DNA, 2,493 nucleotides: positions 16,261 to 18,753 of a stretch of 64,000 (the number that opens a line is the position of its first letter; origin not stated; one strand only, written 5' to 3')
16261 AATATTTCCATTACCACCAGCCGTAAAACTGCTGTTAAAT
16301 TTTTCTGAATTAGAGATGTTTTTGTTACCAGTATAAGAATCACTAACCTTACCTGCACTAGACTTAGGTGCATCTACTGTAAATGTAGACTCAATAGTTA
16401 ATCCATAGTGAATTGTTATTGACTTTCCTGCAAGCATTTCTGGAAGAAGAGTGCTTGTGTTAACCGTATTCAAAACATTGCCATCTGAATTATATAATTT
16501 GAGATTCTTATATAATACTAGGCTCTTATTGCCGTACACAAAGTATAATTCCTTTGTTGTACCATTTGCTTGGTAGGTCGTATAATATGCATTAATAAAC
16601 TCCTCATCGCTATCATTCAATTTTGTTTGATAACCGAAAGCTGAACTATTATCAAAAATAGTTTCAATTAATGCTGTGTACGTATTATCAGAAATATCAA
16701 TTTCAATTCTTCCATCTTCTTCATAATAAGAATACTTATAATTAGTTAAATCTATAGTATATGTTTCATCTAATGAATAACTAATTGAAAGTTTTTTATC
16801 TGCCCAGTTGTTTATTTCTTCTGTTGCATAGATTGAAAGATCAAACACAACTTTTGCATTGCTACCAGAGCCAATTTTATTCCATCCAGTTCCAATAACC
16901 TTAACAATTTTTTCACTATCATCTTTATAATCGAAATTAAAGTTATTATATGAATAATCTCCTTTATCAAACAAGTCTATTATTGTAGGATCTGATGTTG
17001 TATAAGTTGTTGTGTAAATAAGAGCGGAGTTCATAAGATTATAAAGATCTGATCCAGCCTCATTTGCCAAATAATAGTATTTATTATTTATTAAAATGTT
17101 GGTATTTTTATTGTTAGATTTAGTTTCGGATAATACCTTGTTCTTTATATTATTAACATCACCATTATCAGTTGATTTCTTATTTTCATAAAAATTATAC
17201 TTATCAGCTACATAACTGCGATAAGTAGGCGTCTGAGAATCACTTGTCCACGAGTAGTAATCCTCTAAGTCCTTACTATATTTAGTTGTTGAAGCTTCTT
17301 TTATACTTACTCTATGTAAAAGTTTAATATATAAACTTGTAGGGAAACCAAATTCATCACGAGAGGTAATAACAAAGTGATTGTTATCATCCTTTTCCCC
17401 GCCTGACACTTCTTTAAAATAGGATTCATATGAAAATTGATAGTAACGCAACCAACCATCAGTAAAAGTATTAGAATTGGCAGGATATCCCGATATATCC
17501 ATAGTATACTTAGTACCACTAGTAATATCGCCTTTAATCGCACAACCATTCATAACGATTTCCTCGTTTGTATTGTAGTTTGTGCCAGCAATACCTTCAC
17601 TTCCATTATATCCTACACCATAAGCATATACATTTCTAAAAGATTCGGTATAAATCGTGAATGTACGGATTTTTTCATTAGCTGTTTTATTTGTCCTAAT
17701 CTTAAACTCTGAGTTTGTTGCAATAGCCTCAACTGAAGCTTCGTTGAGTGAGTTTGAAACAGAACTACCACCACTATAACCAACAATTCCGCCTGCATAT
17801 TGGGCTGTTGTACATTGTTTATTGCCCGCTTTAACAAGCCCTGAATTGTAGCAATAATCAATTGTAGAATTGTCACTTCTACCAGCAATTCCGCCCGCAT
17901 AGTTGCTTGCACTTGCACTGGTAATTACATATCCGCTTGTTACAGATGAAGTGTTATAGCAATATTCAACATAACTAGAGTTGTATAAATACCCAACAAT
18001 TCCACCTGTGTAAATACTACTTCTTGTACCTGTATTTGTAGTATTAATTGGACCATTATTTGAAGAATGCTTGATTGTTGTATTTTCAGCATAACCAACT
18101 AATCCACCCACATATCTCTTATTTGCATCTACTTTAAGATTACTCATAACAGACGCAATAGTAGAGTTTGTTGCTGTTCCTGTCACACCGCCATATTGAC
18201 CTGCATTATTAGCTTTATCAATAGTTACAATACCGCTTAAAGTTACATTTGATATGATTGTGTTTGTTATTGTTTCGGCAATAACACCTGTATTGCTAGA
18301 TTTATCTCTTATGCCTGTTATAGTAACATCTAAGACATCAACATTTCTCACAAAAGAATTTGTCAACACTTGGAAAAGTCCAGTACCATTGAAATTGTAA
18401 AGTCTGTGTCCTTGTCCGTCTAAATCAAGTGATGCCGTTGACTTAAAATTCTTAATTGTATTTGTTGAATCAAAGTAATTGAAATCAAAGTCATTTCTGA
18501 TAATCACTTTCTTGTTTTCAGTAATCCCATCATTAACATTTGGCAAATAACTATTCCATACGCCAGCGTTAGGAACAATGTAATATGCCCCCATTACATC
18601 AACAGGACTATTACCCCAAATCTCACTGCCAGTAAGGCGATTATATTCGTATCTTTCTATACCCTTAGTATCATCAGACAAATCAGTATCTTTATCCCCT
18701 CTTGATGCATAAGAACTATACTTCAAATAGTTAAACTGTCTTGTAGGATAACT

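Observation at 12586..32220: Single 19.6-kb gene encoding a ~6544-aa lipoprotein built from GLUG-type repeats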

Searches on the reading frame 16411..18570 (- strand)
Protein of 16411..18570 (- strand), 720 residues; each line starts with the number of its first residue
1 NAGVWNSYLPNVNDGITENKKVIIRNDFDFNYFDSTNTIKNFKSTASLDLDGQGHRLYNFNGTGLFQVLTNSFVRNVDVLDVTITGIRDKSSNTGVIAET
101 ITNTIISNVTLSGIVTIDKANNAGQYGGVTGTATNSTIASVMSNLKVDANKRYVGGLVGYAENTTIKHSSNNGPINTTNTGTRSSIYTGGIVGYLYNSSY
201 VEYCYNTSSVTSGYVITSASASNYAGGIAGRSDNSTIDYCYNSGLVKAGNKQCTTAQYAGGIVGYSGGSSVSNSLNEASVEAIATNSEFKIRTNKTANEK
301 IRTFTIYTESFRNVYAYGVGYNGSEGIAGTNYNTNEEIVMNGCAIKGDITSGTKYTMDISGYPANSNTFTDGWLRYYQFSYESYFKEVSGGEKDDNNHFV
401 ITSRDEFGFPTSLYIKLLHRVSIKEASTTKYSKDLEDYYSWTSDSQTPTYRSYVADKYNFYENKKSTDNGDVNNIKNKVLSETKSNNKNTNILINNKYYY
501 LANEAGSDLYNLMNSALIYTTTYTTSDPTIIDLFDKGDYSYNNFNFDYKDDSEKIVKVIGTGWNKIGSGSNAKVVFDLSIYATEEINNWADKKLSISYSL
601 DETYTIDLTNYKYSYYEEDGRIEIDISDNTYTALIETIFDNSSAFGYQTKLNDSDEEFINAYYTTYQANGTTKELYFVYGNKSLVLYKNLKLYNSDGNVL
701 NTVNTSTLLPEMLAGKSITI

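Call 11: search_protein_families(library=pfam, proteins=[window:16411-18570:-], max_evalue=1)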
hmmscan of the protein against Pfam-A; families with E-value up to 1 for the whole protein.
window:16411-18570:- (720 aa): 1 family
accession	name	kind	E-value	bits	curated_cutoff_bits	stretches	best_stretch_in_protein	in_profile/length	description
PF07581.17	Glug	-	5.2e-12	45.8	20.5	4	153-173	4-25/28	The GLUG motif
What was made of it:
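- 17131..18531 (-): GLUG module m6 (aa 4564-5030), the best-conserved module. Pfam Glug 45.8 bits (call 11).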

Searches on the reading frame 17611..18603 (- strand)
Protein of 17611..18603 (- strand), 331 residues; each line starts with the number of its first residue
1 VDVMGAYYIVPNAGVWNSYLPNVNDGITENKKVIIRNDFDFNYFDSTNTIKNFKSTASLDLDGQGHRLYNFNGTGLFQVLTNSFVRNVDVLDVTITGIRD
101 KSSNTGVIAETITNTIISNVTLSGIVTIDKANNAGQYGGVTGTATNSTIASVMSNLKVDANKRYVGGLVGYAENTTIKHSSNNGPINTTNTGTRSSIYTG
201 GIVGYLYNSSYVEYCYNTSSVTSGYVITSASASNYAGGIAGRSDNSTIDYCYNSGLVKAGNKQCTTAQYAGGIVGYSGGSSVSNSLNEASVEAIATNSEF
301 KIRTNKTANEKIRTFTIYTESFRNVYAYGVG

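Call 64: find_homologous_proteins(query=window:17611-18603:-, max_evalue=1)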
Query window:17611-18603:- (331 aa): 372 proteins with E <= 1 among 8000 candidates; the best 120 are listed.
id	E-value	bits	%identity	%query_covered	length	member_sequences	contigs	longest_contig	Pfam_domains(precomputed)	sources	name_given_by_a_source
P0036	2.1e-28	118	29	53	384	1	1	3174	PF07581.18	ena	-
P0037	2.5e-17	81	31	58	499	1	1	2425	PF00404.25,PF07581.18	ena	-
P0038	1.6e-15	75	34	49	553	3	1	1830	PF07581.18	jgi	jgi:hypothetical protein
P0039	1.8e-14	72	36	39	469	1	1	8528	PF07581.18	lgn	-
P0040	3.2e-13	68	37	35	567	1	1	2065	PF07581.18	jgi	-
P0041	1.6e-12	65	39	44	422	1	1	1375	PF07581.18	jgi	jgi:hypothetical protein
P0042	2.0e-12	65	24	79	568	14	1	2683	PF07581.18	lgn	-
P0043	4.8e-12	64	36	54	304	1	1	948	PF07581.18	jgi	jgi:hypothetical protein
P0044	7.5e-12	63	32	46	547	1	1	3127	PF07581.18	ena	-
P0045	1.1e-11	63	32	81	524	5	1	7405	PF07581.18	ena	-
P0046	1.4e-11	62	38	42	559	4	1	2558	PF07581.18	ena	-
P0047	2.1e-11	62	36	43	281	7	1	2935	PF07581.18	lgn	-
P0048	6.3e-11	60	33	37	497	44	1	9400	PF07581.18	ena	-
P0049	1.2e-10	59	33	44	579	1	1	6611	PF07581.18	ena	-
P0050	1.7e-10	59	33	44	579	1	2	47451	PF07581.18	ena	-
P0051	3.4e-10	58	26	50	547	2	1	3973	PF07581.18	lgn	-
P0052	4.8e-10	57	31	47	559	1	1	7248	PF07581.18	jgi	jgi:hypothetical protein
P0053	7.9e-10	57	34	41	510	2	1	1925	PF07581.18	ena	-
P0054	8.9e-10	56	24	62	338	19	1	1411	PF07581.18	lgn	-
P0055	1.1e-9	56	42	24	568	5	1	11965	PF07581.18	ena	-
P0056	1.2e-9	56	37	42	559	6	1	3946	PF07581.18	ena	-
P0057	1.6e-9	56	29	62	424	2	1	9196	PF07581.18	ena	-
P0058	2.2e-9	55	30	65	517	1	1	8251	PF07581.18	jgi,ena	-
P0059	4.0e-9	54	33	24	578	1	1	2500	PF07581.18,PF13620.13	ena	-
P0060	4.1e-9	54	33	60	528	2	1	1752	PF09479.17,PF07581.18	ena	-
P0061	4.3e-9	54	36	40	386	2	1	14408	PF07581.18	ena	-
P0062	6.4e-9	54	36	33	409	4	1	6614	PF07581.18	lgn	-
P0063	6.8e-9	53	29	55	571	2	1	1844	PF07581.18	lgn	-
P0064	7.6e-9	53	34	52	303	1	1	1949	PF07581.18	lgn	-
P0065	9.1e-9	53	41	39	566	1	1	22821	PF07581.18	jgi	-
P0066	9.2e-9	53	30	60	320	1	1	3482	PF07581.18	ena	-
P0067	1.0e-8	53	31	54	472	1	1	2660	PF09479.17,PF07581.18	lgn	-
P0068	1.1e-8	53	36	39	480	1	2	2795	PF07581.18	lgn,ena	-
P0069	1.3e-8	53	28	55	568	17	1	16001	PF07581.18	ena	-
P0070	1.6e-8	52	32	50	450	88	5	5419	PF07581.18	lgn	-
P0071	1.6e-8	52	31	66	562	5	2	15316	PF07581.18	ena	-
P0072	1.7e-8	52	37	37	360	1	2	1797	PF07581.18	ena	-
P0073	1.9e-8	52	33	44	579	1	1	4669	PF07581.18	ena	-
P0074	2.5e-8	52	31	39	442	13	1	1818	PF07581.18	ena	-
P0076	2.9e-8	51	38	44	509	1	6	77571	PF07581.18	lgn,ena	-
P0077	3.2e-8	51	31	39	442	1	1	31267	PF07581.18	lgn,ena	-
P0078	3.6e-8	51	38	31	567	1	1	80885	PF07581.18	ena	-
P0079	4.2e-8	51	29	42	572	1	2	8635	PF07581.18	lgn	-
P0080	4.8e-8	51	30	44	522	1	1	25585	PF07581.18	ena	-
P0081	4.8e-8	51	31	39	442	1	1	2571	PF07581.18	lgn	-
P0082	5.2e-8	51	28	55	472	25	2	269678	PF07581.18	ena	-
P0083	6.3e-8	50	35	44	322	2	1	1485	PF07581.18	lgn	-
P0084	6.6e-8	50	28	55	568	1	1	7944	PF07581.18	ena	-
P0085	6.9e-8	50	38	31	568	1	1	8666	PF07581.18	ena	-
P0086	7.1e-8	50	28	55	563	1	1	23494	PF07581.18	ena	-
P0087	7.3e-8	50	37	31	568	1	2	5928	PF07581.18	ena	-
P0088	9.4e-8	50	29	55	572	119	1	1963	PF07581.18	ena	-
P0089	9.9e-8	50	28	55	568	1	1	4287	PF07581.18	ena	-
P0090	1.0e-7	50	28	55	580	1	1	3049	PF07581.18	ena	-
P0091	1.0e-7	50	32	50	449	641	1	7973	PF07581.18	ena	-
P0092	1.1e-7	50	29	55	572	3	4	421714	PF07581.18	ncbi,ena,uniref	ncbi:GLUG motif-containing protein [Ruminococcus bicirculans (ex Wegman et al. 2014)]|uniref:GLUG mo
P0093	1.1e-7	50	33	55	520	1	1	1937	PF07581.18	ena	-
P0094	1.3e-7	49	29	61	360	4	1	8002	PF07581.18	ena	-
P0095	1.3e-7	49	28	55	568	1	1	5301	PF07581.18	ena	-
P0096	1.4e-7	49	37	32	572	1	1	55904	PF07581.18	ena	-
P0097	1.5e-7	49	32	50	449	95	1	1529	PF07581.18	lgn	-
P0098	1.6e-7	49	28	55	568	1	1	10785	PF07581.18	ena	-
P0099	2.4e-7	48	28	78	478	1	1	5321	PF07581.18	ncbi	-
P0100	2.7e-7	48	38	44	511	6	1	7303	PF07581.18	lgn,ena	-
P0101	2.7e-7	48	37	31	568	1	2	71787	PF07581.18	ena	-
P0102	2.8e-7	48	37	31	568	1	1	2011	PF07581.18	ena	-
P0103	2.9e-7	48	32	50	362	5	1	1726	PF07581.18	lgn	-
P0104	2.9e-7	48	34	53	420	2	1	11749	PF07581.18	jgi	-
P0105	3.1e-7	48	28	55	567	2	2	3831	PF07581.18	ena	-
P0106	3.1e-7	48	29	66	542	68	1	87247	PF07581.18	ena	-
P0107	3.4e-7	48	37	31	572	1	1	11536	PF07581.18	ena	-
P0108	3.4e-7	48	36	36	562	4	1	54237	PF07581.18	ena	-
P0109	3.5e-7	48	31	71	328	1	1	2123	PF07581.18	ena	-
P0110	3.6e-7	48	28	55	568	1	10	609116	PF07581.18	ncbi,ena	-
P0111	4.0e-7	48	37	31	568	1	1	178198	PF07581.18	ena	-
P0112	4.6e-7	47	32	44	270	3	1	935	PF07581.18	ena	-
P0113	5.0e-7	47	36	44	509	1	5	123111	PF07581.18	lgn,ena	-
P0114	5.4e-7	47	36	44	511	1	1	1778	PF07581.18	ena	-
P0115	5.4e-7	47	27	90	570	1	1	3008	PF07581.18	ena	-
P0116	5.5e-7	47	36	44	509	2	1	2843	PF07581.18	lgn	-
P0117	5.7e-7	47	36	44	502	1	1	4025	PF07581.18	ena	-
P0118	6.3e-7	47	30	50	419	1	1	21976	PF07581.18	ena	-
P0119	7.4e-7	47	33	41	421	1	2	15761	PF07581.18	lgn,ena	-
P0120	8.1e-7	47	36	54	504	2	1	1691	PF07581.18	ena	-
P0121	8.8e-7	47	44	25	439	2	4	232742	PF07581.18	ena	-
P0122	9.0e-7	47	36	44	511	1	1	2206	PF07581.18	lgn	-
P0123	9.2e-7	46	36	44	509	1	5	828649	PF07581.18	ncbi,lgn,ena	-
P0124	9.3e-7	46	36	44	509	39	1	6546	PF07581.18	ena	-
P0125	1.1e-6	46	36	44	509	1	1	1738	PF07581.18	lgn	-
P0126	1.1e-6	46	36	44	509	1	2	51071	PF07581.18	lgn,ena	-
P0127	1.1e-6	46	33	53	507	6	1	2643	PF07581.18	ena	-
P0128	1.2e-6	46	36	44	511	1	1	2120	PF07581.18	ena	-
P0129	1.3e-6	46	36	44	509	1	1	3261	PF07581.18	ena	-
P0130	1.3e-6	46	31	38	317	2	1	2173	PF07581.18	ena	-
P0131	1.4e-6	46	34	50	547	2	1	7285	PF07581.18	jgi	jgi:hypothetical protein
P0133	1.6e-6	46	29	54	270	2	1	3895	PF07581.18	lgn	-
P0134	1.7e-6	46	30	56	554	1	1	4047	PF07581.18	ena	-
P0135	1.9e-6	45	27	53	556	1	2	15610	PF07581.18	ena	-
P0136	2.3e-6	45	32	50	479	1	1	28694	PF07581.18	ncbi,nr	ncbi:MAG: hypothetical protein IJP14_05730 [Clostridia bacterium]|nr:hypothetical protein [Clostridi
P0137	2.7e-6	45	32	28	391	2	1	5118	PF07581.18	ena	-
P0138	2.7e-6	45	27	52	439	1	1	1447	PF07581.18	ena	-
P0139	2.8e-6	45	32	42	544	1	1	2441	PF07581.18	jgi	jgi:hypothetical protein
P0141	3.0e-6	45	36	44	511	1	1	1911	PF07581.18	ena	-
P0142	3.2e-6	45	34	50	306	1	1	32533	PF07581.18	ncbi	ncbi:MAG: GLUG motif-containing protein, partial [Clostridia bacterium]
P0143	3.8e-6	44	26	67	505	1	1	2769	PF07581.18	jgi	jgi:hypothetical protein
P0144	4.1e-6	44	27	86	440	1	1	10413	PF07581.18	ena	-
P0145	4.4e-6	44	29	53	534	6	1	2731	PF07581.18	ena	-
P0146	4.5e-6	44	37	34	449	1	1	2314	PF07581.18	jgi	jgi:hypothetical protein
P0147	6.4e-6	44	30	46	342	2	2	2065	PF07581.18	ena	-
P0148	6.8e-6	44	34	51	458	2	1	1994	PF07581.18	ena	-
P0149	7.1e-6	44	33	54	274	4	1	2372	PF07581.18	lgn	-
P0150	7.4e-6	44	29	87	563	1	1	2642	PF07581.18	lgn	-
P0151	7.9e-6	43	29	85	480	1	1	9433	PF18962.8,PF07581.18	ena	-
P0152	8.7e-6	43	29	52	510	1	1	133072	PF07581.18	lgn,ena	-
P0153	9.1e-6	43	-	-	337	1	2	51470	PF07581.18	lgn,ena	-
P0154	1.1e-5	43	29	74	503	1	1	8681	PF07581.18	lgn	-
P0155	1.1e-5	43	30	43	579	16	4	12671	PF18998.7,PF07581.18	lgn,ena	-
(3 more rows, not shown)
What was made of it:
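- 17131..18531 (-): 372 GLUG-protein hits, best E 2e-28 (call 64).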

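Call 74: predict_structure(alignment_id=A4)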
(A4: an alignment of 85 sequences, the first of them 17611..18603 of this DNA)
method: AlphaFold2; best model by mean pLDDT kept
length: 331 residues; sequences in the alignment: 85
mean_pLDDT: 84.5   pTM: 0.86
mean pLDDT of the five models: 84.5, 84.2, 82.5, 82.1, 81.6
residues with pLDDT >= 90: 196; 70-90: 70; 50-70: 34; < 50: 31
segments of 3 or more residues with pLDDT < 50: 303-331
pLDDT, mean of each block of 10 residues (from residue 1): 68 84 73 92 68 78 97 90 97 84 88 98 92 85 98 97 94 99 95 86 98 98 82 94 98 96 85 96 95 75 44 40 31 29
secondary structure, 60 per line:
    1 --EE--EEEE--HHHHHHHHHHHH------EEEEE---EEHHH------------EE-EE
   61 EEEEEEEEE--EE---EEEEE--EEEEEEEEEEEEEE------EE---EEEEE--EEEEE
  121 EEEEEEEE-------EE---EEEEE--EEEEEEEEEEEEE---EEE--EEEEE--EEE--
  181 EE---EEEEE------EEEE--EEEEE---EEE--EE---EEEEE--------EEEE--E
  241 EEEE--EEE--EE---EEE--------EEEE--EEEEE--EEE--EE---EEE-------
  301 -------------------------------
elements in order: E7-10 H13-24 E31-35 E59-69 E77-81 E84-97 E109-113 E116-128 E141-145 E148-160 E164-166 E169-173 E176-178 E186-190 E197-200 E203-207 E211-213 E221-225 E234-237 E240-244 E247-249 E257-259 E268-271 E274-278 E281-283 E291-293
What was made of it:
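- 17131..18531 (-): AlphaFold2 beta-solenoid at pLDDT 84.5 and pTM 0.86 (call 74).
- On GLUG motif / domain (Pfam PF07581): The AlphaFold2 model of m6 has pLDDT 84.5 (call 74).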

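Call 76: fold_search(model_id=the predicted structure, library=pdb)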
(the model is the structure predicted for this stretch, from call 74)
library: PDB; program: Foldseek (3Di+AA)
matches with E <= 10: 289; with E <= 0.001: 8
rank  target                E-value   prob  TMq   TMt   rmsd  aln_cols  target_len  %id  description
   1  3n6z                  6.1e-07  1.00  0.54  0.53   6.9       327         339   17  Crystal structure of a putative immunoglobulin A1 protease (BACOVA_03286) from Bacteroides ovatus at 1.30 A resolution (released 2010-07-21)
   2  7uvk                  7.1e-07  1.00  0.54  0.16   5.4       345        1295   16  G. haemolysans IgA1 protease (released 2022-11-23)
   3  6xja_P                3.9e-06  1.00  0.56  0.17   6.4       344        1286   16  Streptococcus Pneumoniae IgA1 Protease with IgA1 substrate (released 2021-01-20)
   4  7uvl_P                2.2e-05  1.00  0.54  0.16   5.2       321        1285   16  IgA1 Protease with IgA1 substrate (released 2022-11-23)
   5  6xjb                  1.4e-04  1.00  0.57  0.17   6.0       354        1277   18  IgA1 Protease (released 2020-12-09)
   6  7jgj_A                3.2e-04  1.00  0.51  0.14   6.1       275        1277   17  IgA1 Protease in complex with neutralizing mAb (released 2020-12-09)
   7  1ooc_A                5.8e-04  0.92  0.26  0.25  12.2       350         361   12  Mutations in the T1.5 loop of pectate lyase A (released 2004-03-16)
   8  1jta                  8.3e-04  0.97  0.31  0.29  11.1       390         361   13  Crystal Structure of Pectate Lyase A (C2 form) (released 2002-06-19)
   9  1jrg_B                1.8e-03  0.98  0.34  0.33  10.2       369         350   12  Crystal Structure of the R3 form of Pectate Lyase A, Erwinia chrysanthemi (released 2002-06-19)
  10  7xzb_A                2.0e-03  0.33  0.17  0.14  15.9       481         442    9  Mutant (Y242A) of the N-terminal domain of fucoidan lyase FdlA (released 2022-09-28)
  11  7xzc_A                3.0e-03  0.60  0.22  0.18  14.9       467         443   11  Mutant (R240A) of the N-terminal domain of fucoidan lyase FdlA (released 2022-09-28)
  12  7xz9_A                3.7e-03  0.82  0.28  0.22  13.7       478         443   11  Mutant (E236A) of the N-terminal domain of fucoidan lyase FdlA (released 2022-09-28)
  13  6e1r_A                3.7e-03  0.54  0.24  0.18  13.6       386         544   10  Crystal structure of the Acinetobacter phage vB_ApiP_P1 tailspike protein (released 2019-07-17)
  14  7xza_A                5.0e-03  0.75  0.27  0.22  13.7       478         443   11  Mutant (Y242F) of the N-terminal domain of fucoidan lyase FdlA (released 2022-09-28)
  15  6kvh                  5.5e-03  0.35  0.23  0.23  12.1       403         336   10  The mutant crystal structure of endo-polygalacturonase (T284A) from Talaromyces leycettanus JCM 12802 (released 2020-09-09)
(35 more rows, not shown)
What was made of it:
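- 17131..18531 (-): Foldseek best hits are 3n6z and IgA1 proteases (call 76).
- On GLUG motif / domain (Pfam PF07581): Foldseek best hits are 3n6z, 7uvk and 6xja (call 76).
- Closest known: Beta-helix N-terminal domain of Gram-positive M26 IgA1 metalloproteases. Same: The modelled module m6 superposes best on them (TM about 0.54-0.57, call 76).
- Closest known: Giant Gram-positive surface proteins. Same: The SRRP binding region is also a right-handed beta-helix, and it appears among the fold matches (call 76).
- A confident beta-solenoid model (call 74) best matches 3n6z and the NTD beta-helix of Gram-positive IgA1 proteases, then pectate lyases, tailspikes and the L. reuteri SRRP adhesin (call 76). 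After the IgA1-protease beta-helices, Foldseek lists pectate lyases, polygalacturonases, fucoidan and alginate lyases and phage tailspike depolymerases (call 76).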

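Call 84: search_solved_structures(query=A4, max_evalue=0.01)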
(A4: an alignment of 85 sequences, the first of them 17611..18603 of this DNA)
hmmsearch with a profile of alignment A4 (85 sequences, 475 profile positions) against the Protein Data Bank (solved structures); distinct sequences matched with E-value up to 0.01: 6.
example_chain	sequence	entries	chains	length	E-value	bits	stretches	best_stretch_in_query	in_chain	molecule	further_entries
3n6z_A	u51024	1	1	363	2.2e-26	96.1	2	221-444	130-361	putative immunoglobulin A1 protease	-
7uvl_P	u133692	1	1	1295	3.9e-24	88.6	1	22-323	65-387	LPXTG-motif cell wall anchor domain protein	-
6xjb_A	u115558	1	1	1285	2.4e-20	76.1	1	41-280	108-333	Immunoglobulin A1 protease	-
7jgj_A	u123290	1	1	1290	2.6e-20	76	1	41-280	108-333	Immunoglobulin A1 protease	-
6xja_P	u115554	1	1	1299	2.7e-20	76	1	41-280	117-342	Immunoglobulin A1 protease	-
7uvk_A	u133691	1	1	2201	8.4e-20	74.3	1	22-323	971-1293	IgA1 Protease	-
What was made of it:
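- On GLUG motif / domain (Pfam PF07581): The profile hits the same chains (call 84).
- Closest known: Beta-helix N-terminal domain of Gram-positive M26 IgA1 metalloproteases. Same: The module profile hits these chains at E 1e-20 to 2e-26 (call 84).
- The profile hits the same PDB chains at E 1e-20 to 2e-26 (call 84).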
